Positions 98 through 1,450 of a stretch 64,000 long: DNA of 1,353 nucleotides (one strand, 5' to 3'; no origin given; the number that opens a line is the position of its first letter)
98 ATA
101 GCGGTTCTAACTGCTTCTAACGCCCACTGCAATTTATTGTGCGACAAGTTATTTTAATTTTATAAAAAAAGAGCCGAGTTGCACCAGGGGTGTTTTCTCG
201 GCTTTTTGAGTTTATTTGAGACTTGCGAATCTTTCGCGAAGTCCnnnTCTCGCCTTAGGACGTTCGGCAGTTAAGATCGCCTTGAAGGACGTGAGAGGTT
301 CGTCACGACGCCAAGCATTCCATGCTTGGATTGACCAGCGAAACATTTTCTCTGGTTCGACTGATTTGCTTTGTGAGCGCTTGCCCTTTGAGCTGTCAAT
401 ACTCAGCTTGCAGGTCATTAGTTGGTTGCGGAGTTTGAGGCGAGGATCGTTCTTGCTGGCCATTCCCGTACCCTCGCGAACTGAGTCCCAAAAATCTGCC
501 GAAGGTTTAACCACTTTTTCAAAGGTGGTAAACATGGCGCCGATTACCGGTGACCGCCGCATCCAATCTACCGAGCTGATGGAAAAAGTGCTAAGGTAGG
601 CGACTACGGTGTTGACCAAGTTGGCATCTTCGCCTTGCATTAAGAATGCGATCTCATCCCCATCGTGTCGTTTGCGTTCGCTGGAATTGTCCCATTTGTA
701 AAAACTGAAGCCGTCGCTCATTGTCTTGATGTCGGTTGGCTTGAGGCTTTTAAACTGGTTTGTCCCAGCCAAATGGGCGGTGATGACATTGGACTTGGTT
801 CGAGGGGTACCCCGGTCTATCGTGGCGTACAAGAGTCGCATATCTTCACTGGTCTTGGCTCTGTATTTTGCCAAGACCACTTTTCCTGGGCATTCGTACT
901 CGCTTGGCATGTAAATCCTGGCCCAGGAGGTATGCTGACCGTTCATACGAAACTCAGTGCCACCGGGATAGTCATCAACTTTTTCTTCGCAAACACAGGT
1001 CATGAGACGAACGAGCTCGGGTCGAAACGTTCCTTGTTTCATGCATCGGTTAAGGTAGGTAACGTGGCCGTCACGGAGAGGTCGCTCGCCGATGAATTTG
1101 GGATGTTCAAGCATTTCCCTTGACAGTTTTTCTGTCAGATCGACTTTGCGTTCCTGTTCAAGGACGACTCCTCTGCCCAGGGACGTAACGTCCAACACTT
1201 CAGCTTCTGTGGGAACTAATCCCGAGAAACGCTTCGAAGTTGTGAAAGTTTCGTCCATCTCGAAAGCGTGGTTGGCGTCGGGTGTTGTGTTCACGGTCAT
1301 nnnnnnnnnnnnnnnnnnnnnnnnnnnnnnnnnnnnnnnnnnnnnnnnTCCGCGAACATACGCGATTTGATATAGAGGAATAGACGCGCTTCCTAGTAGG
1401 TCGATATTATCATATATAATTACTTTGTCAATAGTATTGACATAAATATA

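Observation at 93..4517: GC-rich 4.4-kb block flanked by 38-nt direct repeats: ParB/Srx-fold protein divergent from a small-protein / double-HTH / GHKL-ATPase operon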

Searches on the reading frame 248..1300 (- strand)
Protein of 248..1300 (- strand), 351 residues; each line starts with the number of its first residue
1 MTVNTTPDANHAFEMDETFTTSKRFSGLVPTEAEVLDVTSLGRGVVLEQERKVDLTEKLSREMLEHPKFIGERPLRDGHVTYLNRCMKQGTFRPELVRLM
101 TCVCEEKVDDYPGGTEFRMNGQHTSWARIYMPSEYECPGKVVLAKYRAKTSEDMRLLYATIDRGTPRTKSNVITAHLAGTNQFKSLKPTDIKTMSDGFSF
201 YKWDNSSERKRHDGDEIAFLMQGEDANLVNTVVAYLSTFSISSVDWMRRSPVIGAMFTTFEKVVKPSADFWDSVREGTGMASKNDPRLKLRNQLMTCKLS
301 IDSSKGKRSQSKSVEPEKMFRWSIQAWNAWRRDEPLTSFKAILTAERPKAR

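Call 7: search_protein_families(library=pfam, proteins=[window:248-1300:-], max_evalue=1)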
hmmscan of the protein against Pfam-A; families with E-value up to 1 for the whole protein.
window:248-1300:- (351 aa): 0 families

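Call 8: search_protein_families(library=padloc, proteins=[window:248-1300:-], max_evalue=1)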
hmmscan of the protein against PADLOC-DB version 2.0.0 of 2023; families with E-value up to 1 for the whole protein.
window:248-1300:- (351 aa): 0 families

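Call 9: search_protein_families(library=ncbifam, proteins=[window:248-1300:-], max_evalue=1)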
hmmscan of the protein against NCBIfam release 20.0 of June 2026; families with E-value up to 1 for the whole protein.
window:248-1300:- (351 aa): 0 families

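Call 26: find_homologous_proteins(query=window:248-1300:-, max_evalue=0.001)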
Query window:248-1300:- (351 aa): 40 proteins with E <= 0.001 among 1125 candidates.
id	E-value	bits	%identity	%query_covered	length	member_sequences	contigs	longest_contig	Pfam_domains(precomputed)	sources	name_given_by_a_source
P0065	3.9e-237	804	100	100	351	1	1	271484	-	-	-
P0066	8.0e-133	461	60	94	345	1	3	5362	-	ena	-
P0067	9.4e-130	451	58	99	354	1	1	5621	-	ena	-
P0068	3.8e-128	446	59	95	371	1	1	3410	-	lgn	-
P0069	1.3e-119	417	54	100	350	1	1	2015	-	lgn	-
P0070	8.0e-116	405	53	99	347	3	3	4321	-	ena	-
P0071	9.6e-116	405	53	95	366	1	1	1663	-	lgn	-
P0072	3.9e-109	383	53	95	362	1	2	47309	-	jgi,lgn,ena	-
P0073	5.4e-102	360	51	100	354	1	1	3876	-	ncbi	-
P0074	4.3e-97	343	50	87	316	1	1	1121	-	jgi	jgi:hypothetical protein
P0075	9.4e-93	329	47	96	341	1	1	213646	-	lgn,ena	-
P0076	3.1e-87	311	45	93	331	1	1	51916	-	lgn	-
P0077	2.4e-84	302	44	93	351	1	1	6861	-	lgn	-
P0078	5.0e-79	284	43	91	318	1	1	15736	-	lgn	-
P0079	1.1e-76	276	43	91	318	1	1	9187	-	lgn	-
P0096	1.5e-54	204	38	92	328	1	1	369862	-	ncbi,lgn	-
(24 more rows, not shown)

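Call 28: find_encoding_contigs(protein=P0075, flank=7000, max_places=3)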
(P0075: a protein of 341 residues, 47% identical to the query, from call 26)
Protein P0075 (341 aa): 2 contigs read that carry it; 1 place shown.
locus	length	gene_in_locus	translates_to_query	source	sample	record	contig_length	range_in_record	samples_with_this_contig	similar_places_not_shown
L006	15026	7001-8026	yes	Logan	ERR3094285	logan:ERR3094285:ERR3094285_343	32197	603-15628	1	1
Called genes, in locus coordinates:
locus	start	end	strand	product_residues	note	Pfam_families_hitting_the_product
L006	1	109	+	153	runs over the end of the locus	-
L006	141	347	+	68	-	-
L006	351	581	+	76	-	-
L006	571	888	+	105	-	PF20137:BubE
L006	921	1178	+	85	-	-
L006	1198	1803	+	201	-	PF22769:DCD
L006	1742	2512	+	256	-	-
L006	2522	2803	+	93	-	PF03118:RNA_pol_A_CTD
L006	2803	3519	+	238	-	-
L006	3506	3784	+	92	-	-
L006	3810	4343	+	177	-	-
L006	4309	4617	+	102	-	-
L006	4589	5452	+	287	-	-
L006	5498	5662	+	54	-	-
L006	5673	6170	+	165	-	-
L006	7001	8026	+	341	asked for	-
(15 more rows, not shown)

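Call 29: find_encoding_contigs(protein=P0096, flank=7000, max_places=3)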
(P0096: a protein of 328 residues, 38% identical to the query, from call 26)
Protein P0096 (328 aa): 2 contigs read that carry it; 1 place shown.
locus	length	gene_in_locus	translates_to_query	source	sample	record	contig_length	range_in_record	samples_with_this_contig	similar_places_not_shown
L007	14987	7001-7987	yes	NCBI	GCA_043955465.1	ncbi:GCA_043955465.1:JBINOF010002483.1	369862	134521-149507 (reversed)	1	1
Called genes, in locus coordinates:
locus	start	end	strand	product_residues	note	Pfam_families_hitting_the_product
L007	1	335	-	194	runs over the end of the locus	-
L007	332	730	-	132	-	-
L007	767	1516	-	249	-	PF03420:Peptidase_S77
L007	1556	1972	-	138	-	PF00565:SNase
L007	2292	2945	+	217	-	-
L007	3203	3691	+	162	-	-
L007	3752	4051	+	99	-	-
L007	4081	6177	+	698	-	PF04717:Phage_base_V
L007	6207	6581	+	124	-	PF05014:Nuc_deoxyrib_tr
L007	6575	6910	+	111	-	-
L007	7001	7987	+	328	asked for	-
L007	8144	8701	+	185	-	-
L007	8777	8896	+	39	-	-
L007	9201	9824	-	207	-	PF13384:HTH_23 (weak), PF13936:HTH_38 (faint)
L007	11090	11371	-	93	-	-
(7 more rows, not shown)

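Call 30: search_solved_structures(query=A1, max_evalue=10, show_alignments=3)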
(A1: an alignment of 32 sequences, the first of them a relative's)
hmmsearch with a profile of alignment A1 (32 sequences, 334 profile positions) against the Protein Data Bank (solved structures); distinct sequences matched with E-value up to 10: 1.
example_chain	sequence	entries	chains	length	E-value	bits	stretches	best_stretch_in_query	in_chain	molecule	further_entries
1uen_A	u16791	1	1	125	0.62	11.9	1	154-197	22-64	KIAA0343 protein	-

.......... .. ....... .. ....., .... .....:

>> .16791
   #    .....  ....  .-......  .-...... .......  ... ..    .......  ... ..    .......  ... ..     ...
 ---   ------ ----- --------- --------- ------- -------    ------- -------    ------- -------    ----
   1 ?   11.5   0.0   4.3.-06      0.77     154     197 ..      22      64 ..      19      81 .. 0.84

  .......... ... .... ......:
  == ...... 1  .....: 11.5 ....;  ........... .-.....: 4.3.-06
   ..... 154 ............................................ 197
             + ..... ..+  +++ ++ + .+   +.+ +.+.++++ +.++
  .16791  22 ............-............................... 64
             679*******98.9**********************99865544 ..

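Call 31: search_protein_families(library=phrogs, alignment_id=A1, max_evalue=0.01)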
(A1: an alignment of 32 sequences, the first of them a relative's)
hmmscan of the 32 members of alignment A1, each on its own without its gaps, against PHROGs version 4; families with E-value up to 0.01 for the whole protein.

A. member 1, P0065 (351 aa): 1 family
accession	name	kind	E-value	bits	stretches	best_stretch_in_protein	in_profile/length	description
phrog_5931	-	unknown function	7.5e-10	39.8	1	159-340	96-263/282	-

B. families by the number of members that match (of 32 scanned): 4 families
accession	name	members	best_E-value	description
phrog_5931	-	32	4.1e-18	-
phrog_2615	-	1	0.0026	-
phrog_38750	-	1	0.0059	-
phrog_36433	-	1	0.0072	-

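Call 32: search_protein_families(library=pfam, alignment_id=A1, max_evalue=1)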
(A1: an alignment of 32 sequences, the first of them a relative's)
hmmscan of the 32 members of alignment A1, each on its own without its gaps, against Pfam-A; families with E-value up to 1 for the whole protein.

A. member 1, P0065 (351 aa): 0 families

B. families by the number of members that match (of 32 scanned): 11 families
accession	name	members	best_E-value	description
PF20188.4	DUF6551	3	0.0003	Family of unknown function (DUF6551)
PF09517.16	RE_Eco29kI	1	0.013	Eco29kI restriction endonuclease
PF14468.11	DUF4427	1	0.014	Protein of unknown function (DUF4427)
PF18861.7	PTP_tm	1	0.028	TM proximal of protein tyrosine phosphatase, receptor type J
PF17510.7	GP44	1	0.047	Gene product 44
PF13785.11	DUF4178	1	0.067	Domain of unknown function (DUF4178)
PF18998.6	Flg_new_2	1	0.17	Divergent InlB B-repeat domain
PF22478.1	DUF6982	1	0.18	Family of unknown function (DUF6982)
PF21428.2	Gp7_helical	1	0.18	Baseplate wedge protein gp7, helical domain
PF23241.1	HAT_PRP39_C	1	0.24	PRP39 C-terminal HAT repeat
PF21815.4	PAS_PdeA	1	0.28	PdeA-like PAS domain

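Call 33: find_encoding_contigs(protein=P0072, flank=9000, max_places=4)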
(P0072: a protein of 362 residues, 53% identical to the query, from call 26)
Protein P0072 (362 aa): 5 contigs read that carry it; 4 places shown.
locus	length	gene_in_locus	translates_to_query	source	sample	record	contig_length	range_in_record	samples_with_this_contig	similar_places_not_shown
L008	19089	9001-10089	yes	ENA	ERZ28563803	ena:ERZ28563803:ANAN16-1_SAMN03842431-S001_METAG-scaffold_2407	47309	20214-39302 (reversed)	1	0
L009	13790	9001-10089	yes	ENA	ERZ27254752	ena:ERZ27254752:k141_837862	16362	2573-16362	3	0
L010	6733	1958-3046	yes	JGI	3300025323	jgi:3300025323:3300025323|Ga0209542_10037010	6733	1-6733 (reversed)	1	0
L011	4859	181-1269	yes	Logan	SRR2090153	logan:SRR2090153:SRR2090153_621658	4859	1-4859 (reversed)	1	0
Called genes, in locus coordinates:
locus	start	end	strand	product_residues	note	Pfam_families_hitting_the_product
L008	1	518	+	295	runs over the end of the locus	PF00528:BPD_transp_1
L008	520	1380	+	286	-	PF00528:BPD_transp_1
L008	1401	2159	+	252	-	PF02463:SMC_N (weak), PF00005:ABC_tran, PF13304:AAA_21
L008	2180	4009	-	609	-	PF12229:PG_binding_4 (faint), PF04294:VanW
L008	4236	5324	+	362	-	PF04041:Glyco_hydro_130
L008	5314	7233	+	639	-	PF04041:Glyco_hydro_130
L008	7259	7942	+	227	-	PF00702:Hydrolase, PF12710:HAD, PF13419:HAD_2 (weak)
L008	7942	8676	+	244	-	PF00106:adh_short, PF08659:KR (weak), PF13561:adh_short_C2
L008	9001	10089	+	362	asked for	-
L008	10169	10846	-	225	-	PF00005:ABC_tran, PF02463:SMC_N (weak), PF13304:AAA_21 (faint)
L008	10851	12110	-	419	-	PF02687:FtsX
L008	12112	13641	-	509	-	-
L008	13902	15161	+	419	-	PF00270:DEAD, PF04851:ResIII, PF00271:Helicase_C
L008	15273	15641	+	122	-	-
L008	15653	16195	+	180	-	PF00254:FKBP_C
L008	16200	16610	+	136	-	PF07884:VKOR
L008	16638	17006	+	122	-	-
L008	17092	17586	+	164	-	-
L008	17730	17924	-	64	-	-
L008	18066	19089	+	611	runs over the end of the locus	PF00009:GTP_EFTU, PF01926:MMR_HSR1 (faint), PF03144:GTP_EFTU_D2, PF22042:EF-G_D2, PF14492:EFG_III (weak), PF00679:EFG_C, PF21018:BipA_C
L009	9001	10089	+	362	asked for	-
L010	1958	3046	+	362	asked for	-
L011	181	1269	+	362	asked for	-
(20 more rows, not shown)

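Call 41: find_related_loci(query=A1, collection=viral_contigs, flank=8000)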
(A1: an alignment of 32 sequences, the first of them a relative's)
Query A1 (351 aa) in viral_contigs; peptide patterns used: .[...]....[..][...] (x = any residue, [..] = any of these).
22 stretches matched a pattern; 13 encode a relative of the query (tblastn E <= 1e-3); 13 distinct loci.
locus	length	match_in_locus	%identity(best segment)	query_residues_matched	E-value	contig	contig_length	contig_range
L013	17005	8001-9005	40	25-351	2e-79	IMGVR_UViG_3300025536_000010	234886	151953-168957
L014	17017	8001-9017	35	5-351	2e-62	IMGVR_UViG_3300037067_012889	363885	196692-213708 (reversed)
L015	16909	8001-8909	37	37-340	4e-65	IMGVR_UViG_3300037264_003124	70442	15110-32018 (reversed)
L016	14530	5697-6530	37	43-331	5e-48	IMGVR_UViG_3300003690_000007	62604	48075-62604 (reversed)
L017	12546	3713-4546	33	52-342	1e-42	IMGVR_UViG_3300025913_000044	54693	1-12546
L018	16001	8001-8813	32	51-334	6e-41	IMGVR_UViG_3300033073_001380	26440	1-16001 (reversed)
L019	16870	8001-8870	32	47-351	7e-39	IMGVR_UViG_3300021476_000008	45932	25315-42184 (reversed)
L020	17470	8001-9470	35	80-351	2e-35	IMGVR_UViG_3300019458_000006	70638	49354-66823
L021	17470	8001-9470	35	80-351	2e-35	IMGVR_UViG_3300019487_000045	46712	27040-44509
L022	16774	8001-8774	26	68-350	2e-16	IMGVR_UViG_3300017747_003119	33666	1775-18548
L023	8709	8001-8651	29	113-334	3e-16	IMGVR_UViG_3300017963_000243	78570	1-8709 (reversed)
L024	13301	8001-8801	27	51-336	1e-13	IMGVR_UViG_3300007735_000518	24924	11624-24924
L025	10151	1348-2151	23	53-340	4e-9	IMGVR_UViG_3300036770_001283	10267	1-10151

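Call 58: find_related_loci(query=A1, collection=metagenome_contigs, flank=8000)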
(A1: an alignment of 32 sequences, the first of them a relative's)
Query A1 (351 aa) in metagenome_contigs; peptide patterns used: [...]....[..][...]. (x = any residue, [..] = any of these).
125 stretches matched a pattern; 71 encode a relative of the query (tblastn E <= 1e-3); 71 distinct loci.
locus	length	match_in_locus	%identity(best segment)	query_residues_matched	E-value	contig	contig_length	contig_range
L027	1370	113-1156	52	3-351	5e-134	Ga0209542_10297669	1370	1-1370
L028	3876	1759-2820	51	1-351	3e-113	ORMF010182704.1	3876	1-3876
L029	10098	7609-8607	44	3-349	9e-94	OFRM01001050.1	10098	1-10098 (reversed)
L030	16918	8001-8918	45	34-351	1e-87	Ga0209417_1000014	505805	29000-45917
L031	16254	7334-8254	43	33-351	2e-87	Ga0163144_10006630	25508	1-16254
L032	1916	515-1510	46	19-351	1e-87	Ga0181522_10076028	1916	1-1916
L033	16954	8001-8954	42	17-347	1e-81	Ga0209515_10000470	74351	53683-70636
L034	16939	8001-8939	41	24-348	8e-80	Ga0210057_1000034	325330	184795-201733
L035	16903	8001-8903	42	35-347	4e-79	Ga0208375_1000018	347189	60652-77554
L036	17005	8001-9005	40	25-351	5e-79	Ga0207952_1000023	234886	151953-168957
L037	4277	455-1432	39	16-351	3e-74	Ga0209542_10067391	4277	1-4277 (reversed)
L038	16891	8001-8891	41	34-341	7e-74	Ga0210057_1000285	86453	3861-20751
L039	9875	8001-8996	40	25-348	2e-73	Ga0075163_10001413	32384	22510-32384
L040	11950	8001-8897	41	41-350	3e-73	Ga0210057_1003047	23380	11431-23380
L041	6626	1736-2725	41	23-351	2e-71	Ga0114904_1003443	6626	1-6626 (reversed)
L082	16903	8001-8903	29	44-349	4e-36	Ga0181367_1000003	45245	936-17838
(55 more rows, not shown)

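Call 64: predict_structure(alignment_id=A1)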
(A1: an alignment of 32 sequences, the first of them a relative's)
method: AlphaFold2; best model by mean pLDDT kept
length: 351 residues; sequences in the alignment: 32
mean_pLDDT: 86.6   pTM: 0.71
mean pLDDT of the five models: 86.6, 86.2, 85.2, 84.5, 83.9
residues with pLDDT >= 90: 218; 70-90: 79; 50-70: 34; < 50: 20
segments of 3 or more residues with pLDDT < 50: 1-16, 164-166
pLDDT, mean of each block of 10 residues (from residue 1): 43 47 62 68 82 97 95 88 89 90 95 97 96 95 96 87 64 86 89 95 91 85 95 90 88 98 97 95 97 93 60 92 98 96 94 93
secondary structure, 60 per line:
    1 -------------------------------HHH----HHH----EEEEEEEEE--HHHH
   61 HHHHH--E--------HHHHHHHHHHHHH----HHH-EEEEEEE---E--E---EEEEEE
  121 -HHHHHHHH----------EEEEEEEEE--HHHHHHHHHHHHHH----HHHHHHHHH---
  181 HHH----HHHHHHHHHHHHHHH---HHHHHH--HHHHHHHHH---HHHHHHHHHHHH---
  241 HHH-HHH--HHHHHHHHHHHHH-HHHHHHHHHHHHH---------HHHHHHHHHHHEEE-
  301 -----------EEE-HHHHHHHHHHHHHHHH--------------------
elements in order: E46-54 H57-65 H77-89 E98-104 E115-120 H122-129 E140-148 H151-164 H169-177 H188-202 H206-211 H214-222 H226-237 H250-262 H264-276 H286-296 E297-299 E312-314 H316-331

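Call 68: fold_search(model_id=the predicted structure, library=pdb)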
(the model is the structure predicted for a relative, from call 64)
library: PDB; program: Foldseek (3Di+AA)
matches with E <= 10: 90; with E <= 0.001: 0
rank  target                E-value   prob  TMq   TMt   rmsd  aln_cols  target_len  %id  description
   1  5k5d_C                1.6e-01  0.41  0.24  0.30  13.0       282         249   10  Structure of the C2221 form of Pnob8-like ParB-N domain (released 2016-06-15)
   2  6jiv_A                7.1e-01  0.04  0.12  0.09  19.0       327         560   12  SspE crystal structure (released 2020-03-25)
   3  1xw3                  7.4e-01  0.60  0.18  0.43   6.1       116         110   15  Crystal Structure of Human Sulfiredoxin (Srx) (released 2005-05-24)
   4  3cyi                  8.2e-01  0.44  0.18  0.43   8.0       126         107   15  Crystal Structure of Human Sulfiredoxin (Srx) in Complex with ATP:Mg2+ (released 2008-07-01)
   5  1xw4                  9.1e-01  0.38  0.17  0.42   7.0       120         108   15  Crystal Structure of Human Sulfiredoxin (Srx) in Complex with ADP (released 2005-05-24)
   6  6ryk_B                1.0e+00  0.54  0.21  0.46   8.2       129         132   12  Crystal structure of the ParB-like protein PadC (released 2020-01-22)
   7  2rii_X                1.3e+00  0.28  0.17  0.42   8.3       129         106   14  Crystal Structure of Human Peroxiredoxin I in complex with Sulfiredoxin (released 2008-01-08)
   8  7drr_A                1.8e+00  0.06  0.16  0.10  15.3       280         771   12  Structure of SspE-R100A protein (released 2022-06-29)
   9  1yzs_MODEL_1_A        1.9e+00  0.28  0.18  0.40   7.5       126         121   15  Solution structure of human sulfiredoxin (srx) (released 2005-03-22)
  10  6t1f_A                1.9e+00  0.09  0.17  0.25  13.7       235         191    8  Crystal structure of the C-terminally truncated chromosome-partitioning protein ParB from Caulobacter crescentus compl (released 2020-10-14)
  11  7lj1_b                2.0e+00  0.33  0.17  0.43   6.1       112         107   14  Human Prx1-Srx Decameric Complex (released 2021-07-14)
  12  4rha_A                2.0e+00  0.05  0.12  0.21  10.8       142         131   15  Structure of the C-terminal domain of outer-membrane protein OmpA from Salmonella enterica subsp. enterica serovar Typ (released 2014-10-29)
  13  6y0d                  2.0e+00  0.04  0.09  0.14  19.0       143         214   10  Crystal structure of Trypanosoma cruzi antigen TcSMP11.90 (released 2022-02-02)
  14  3hy2_X                2.1e+00  0.21  0.17  0.41   8.0       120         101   15  Crystal Structure of Sulfiredoxin in Complex with Peroxiredoxin I and ATP:Mg2+ (released 2009-10-06)
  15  7lj1_d                2.3e+00  0.28  0.17  0.42   5.9       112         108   15  Human Prx1-Srx Decameric Complex (released 2021-07-14)
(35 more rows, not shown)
